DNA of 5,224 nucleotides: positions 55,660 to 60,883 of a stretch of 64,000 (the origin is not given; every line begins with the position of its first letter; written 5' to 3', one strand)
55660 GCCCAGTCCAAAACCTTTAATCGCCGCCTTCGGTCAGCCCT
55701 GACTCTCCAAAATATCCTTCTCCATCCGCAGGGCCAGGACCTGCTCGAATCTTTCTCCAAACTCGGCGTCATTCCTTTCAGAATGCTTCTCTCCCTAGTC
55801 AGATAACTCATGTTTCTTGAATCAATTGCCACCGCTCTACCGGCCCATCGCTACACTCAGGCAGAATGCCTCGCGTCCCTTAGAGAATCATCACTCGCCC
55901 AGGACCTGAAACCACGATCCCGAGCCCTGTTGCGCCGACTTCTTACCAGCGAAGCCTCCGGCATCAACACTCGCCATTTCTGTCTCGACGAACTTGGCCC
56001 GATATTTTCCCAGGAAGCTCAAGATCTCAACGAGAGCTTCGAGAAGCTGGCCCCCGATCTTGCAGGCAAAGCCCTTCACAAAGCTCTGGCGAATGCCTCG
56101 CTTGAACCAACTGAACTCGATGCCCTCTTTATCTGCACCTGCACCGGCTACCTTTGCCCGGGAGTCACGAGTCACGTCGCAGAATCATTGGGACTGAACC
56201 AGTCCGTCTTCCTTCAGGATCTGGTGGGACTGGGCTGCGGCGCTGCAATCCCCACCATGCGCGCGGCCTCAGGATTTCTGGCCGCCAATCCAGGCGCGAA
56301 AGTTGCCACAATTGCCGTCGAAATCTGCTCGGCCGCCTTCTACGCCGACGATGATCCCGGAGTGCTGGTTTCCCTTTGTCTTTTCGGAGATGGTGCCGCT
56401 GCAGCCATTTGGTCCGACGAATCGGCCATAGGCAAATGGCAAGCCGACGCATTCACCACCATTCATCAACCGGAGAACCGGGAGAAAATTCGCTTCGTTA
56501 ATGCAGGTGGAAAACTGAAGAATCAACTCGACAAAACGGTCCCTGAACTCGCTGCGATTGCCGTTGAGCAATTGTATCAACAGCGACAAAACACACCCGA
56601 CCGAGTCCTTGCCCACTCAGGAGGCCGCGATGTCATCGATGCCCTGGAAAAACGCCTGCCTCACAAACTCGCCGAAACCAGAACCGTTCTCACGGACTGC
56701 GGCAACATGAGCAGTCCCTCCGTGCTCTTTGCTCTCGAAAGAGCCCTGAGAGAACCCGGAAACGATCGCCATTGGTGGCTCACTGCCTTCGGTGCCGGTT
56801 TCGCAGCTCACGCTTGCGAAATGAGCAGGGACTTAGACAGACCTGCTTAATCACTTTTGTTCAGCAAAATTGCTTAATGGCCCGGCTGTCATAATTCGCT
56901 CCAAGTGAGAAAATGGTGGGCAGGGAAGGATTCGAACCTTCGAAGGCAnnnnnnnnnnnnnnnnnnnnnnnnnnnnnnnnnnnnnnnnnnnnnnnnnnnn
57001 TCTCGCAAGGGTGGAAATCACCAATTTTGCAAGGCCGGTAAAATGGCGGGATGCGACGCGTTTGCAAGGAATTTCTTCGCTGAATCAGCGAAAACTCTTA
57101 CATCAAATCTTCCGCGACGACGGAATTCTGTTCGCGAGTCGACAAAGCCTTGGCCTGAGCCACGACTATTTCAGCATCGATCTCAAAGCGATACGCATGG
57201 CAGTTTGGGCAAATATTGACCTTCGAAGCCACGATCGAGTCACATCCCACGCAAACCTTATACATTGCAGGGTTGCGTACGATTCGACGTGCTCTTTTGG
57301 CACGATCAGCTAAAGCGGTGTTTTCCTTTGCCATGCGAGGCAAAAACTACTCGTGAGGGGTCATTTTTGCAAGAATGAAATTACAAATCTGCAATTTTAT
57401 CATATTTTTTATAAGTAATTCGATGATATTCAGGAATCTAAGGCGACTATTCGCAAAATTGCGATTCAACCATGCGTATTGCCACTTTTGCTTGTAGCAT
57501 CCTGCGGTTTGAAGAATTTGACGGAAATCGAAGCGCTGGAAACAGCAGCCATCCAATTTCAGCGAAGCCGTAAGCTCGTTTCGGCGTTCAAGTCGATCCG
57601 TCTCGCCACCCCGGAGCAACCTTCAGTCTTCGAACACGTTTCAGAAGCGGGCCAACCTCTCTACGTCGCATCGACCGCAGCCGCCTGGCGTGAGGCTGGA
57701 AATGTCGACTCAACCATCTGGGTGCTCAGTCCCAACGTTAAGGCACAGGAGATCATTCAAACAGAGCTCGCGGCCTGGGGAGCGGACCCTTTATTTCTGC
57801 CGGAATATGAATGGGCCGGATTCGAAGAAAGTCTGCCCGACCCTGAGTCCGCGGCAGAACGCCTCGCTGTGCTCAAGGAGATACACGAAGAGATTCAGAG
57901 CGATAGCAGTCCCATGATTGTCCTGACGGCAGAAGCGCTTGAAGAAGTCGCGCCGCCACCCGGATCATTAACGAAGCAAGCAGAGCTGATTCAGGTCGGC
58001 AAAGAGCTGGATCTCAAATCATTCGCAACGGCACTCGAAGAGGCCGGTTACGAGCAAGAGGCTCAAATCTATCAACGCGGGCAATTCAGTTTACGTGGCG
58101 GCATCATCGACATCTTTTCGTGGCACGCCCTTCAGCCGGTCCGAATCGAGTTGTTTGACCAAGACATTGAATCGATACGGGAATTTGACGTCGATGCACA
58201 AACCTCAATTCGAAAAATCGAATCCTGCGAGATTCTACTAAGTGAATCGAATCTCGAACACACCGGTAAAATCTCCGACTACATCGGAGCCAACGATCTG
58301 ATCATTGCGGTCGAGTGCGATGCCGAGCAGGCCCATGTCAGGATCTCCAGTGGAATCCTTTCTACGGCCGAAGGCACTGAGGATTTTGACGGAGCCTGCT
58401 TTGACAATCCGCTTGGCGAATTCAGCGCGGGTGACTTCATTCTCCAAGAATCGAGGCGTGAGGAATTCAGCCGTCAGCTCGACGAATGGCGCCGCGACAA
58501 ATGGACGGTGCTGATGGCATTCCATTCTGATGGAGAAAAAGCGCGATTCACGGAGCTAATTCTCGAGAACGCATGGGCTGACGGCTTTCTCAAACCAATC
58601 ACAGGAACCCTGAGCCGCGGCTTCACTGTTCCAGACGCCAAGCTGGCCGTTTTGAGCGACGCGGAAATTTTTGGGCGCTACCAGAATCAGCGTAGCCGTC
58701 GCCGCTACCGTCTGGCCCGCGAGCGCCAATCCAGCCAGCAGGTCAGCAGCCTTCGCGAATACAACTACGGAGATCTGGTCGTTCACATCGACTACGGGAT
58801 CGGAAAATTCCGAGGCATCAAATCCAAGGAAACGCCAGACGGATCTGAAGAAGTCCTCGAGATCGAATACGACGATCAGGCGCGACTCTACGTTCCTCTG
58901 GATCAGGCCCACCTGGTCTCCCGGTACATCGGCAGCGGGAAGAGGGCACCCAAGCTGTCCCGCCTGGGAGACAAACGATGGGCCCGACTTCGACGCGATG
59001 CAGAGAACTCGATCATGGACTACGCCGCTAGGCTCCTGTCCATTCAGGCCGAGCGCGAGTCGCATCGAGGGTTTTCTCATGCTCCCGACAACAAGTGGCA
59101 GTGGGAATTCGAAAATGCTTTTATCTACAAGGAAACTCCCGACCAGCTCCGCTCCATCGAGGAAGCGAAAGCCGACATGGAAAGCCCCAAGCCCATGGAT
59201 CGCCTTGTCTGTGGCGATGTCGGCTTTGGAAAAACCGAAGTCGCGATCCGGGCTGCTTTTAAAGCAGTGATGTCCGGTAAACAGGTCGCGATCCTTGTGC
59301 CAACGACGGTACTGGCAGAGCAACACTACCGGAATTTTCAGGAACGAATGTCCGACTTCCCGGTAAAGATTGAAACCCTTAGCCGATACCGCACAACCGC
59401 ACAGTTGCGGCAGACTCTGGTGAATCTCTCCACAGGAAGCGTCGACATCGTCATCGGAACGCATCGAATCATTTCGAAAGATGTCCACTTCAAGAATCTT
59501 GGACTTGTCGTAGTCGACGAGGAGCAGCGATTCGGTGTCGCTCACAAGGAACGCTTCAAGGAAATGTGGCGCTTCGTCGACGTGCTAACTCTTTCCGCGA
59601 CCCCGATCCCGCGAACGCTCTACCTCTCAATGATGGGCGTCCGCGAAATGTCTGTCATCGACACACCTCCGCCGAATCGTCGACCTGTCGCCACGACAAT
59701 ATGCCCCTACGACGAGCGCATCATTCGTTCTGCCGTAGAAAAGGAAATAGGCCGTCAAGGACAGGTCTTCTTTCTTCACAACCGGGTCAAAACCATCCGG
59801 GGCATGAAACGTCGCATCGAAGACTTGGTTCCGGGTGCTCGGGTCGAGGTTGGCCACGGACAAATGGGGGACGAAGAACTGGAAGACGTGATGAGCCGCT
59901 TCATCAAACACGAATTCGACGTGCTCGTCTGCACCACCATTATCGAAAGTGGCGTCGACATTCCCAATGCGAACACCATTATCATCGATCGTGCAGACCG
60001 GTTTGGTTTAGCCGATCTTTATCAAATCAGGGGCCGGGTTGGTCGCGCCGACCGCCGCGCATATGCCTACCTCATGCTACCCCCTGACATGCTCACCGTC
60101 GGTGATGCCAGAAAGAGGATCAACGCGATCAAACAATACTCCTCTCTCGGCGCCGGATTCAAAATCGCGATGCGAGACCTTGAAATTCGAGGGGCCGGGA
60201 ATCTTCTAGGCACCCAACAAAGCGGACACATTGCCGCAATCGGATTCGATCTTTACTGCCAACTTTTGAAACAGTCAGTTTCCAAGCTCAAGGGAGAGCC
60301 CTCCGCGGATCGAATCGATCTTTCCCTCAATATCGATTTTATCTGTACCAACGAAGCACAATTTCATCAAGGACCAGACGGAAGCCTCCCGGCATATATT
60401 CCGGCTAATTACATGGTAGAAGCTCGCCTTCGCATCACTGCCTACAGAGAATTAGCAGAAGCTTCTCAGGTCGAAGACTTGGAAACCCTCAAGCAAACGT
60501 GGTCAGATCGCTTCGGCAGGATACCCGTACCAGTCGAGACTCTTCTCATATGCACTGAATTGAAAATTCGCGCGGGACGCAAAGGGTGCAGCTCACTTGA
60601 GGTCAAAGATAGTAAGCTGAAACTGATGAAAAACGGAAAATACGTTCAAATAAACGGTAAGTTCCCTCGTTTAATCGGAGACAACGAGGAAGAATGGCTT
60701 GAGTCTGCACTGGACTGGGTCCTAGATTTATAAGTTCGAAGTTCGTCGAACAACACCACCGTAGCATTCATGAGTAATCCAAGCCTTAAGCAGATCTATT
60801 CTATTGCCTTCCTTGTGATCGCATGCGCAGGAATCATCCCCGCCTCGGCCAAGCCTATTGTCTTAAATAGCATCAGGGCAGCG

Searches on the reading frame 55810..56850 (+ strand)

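Call 97: search_protein_families(library=pfam, max_evalue=0.0001, proteins=[window:55810-56850:+])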
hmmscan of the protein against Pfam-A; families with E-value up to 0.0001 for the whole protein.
window:55810-56850:+ (346 aa): 4 families
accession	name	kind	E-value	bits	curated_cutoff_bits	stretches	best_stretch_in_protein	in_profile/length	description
PF08392.18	FAE1_CUT1_RppA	-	3.8e-13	49.9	27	1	71-206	74-208/290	FAE1/Type III polyketide synthase-like protein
PF00195.25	Chal_sti_synt_N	-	1.2e-12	48.2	27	1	80-200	98-220/225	Chalcone and stilbene synthases, N-terminal domain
PF08541.16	ACP_syn_III_C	-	1.3e-07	32.1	26.6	1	264-336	12-86/90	3-Oxoacyl-[acyl-carrier-protein (ACP)] synthase III C terminal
PF02797.21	Chal_sti_synt_C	-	1.9e-07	31.6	27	1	240-312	38-112/151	Chalcone and stilbene synthases, C-terminal domain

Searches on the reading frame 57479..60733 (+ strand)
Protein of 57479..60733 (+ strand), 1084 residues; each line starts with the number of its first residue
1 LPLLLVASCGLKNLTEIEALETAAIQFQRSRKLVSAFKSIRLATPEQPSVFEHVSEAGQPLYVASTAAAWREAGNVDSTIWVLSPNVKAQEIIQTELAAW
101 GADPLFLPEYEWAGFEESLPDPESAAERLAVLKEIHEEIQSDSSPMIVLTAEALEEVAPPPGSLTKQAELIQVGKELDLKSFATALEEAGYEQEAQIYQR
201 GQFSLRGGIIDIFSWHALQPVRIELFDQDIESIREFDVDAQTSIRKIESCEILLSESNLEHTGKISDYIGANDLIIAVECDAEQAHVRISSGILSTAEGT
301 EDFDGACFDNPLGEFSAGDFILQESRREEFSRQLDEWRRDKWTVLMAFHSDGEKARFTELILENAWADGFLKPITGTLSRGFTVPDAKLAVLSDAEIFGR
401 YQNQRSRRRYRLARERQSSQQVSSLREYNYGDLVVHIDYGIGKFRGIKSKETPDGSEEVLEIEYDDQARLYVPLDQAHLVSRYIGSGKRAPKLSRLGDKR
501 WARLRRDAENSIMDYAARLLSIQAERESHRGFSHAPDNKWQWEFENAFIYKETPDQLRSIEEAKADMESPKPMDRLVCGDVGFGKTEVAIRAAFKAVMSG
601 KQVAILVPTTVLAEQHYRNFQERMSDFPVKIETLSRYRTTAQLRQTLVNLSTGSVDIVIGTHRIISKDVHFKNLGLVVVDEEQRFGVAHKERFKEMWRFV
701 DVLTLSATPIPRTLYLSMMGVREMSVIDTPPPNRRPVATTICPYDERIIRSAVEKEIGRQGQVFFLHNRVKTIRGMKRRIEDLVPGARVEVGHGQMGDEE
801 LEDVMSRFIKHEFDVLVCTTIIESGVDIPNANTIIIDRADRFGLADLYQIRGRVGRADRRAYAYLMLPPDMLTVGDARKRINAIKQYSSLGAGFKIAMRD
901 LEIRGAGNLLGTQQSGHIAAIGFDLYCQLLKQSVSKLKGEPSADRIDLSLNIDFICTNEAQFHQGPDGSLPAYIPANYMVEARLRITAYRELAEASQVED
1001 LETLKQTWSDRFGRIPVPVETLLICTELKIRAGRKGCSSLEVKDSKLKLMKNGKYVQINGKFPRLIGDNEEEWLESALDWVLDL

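Call 97: search_protein_families(library=pfam, max_evalue=0.0001, proteins=[window:57479-60733:+])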
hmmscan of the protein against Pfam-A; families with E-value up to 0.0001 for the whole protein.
window:57479-60733:+ (1084 aa): 7 families
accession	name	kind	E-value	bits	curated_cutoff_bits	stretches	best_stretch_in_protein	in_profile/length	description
PF00270.35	DEAD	-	6.6e-26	91.5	26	1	553-713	1-163/167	DEAD/DEAH box helicase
PF17757.6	UvrB_inter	-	7.3e-22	77.7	22.9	1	171-253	3-86/91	UvrB interaction domain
PF00271.37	Helicase_C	-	3.3e-19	69.6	23.5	1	755-857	8-109/110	Helicase conserved C-terminal domain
PF03461.20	TRCF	-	1.8e-17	63.9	25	1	970-1049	3-82/95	TRCF domain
PF02559.22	CarD_TRCF_RID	-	3.5e-17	62.7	23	1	429-484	2-57/57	CarD-like/TRCF RID domain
PF04851.21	ResIII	-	2.7e-07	31.1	22.5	1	554-709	6-162/164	Type III restriction enzyme, res subunit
PF19833.4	RecG_dom3_C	-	7.7e-05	23.1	26.8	0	893-925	4-32/87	ATP-dependent DNA helicase RecG, domain 3, C-terminal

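Call 98: find_homologous_proteins(query=window:57479-60733:+, max_evalue=1e-50)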
Query window:57479-60733:+ (1084 aa): 1994 proteins with E <= 1e-50 among 8000 candidates; the best 120 are listed.
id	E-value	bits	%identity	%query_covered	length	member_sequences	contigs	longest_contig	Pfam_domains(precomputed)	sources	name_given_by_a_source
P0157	0.0e+0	2444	100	100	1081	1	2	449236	PF02559.23,PF00270.36,PF17757.7,PF03461.21,PF00271.38,PF04851.22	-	-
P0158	0.0e+0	2154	86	100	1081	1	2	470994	PF02559.23,PF00270.36,PF17757.7,PF03461.21,PF00271.38,PF04851.22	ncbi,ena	-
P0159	0.0e+0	2068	83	99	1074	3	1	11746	PF02559.23,PF00270.36,PF17757.7,PF03461.21,PF00271.38,PF04851.22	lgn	-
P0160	0.0e+0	2066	82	99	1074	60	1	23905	PF02559.23,PF00270.36,PF17757.7,PF03461.21,PF00271.38,PF04851.22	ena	-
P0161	0.0e+0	2065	82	99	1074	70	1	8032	PF02559.23,PF00270.36,PF17757.7,PF03461.21,PF00271.38,PF04851.22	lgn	-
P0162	0.0e+0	2047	82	99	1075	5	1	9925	PF02559.23,PF00270.36,PF17757.7,PF03461.21,PF00271.38,PF04851.22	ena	-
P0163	0.0e+0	2042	82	99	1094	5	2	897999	PF02559.23,PF00270.36,PF17757.7,PF03461.21,PF00271.38,PF04851.22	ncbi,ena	-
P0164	0.0e+0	2039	81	99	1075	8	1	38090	PF02559.23,PF00270.36,PF17757.7,PF03461.21,PF00271.38,PF04851.22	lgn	-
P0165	0.0e+0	2035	81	99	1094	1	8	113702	PF02559.23,PF00270.36,PF17757.7,PF03461.21,PF00271.38,PF04851.22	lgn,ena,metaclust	metaclust:\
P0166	0.0e+0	2035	81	99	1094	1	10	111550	PF02559.23,PF00270.36,PF17757.7,PF03461.21,PF00271.38,PF04851.22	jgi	-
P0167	0.0e+0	2030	81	100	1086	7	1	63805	PF02559.23,PF00270.36,PF17757.7,PF03461.21,PF00271.38,PF04851.22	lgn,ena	-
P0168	0.0e+0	2024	81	99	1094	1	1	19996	PF02559.23,PF00270.36,PF17757.7,PF03461.21,PF00271.38,PF04851.22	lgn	-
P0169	0.0e+0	2018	81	99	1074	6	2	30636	PF02559.23,PF00270.36,PF17757.7,PF03461.21,PF00271.38,PF04851.22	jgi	jgi:transcription-repair coupling factor (superfamily II helicase)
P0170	0.0e+0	2016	81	97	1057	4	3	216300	PF02559.23,PF00270.36,PF17757.7,PF03461.21,PF00271.38,PF04851.22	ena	-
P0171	0.0e+0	2015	81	98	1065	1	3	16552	PF02559.23,PF00270.36,PF17757.7,PF03461.21,PF00271.38,PF04851.22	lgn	-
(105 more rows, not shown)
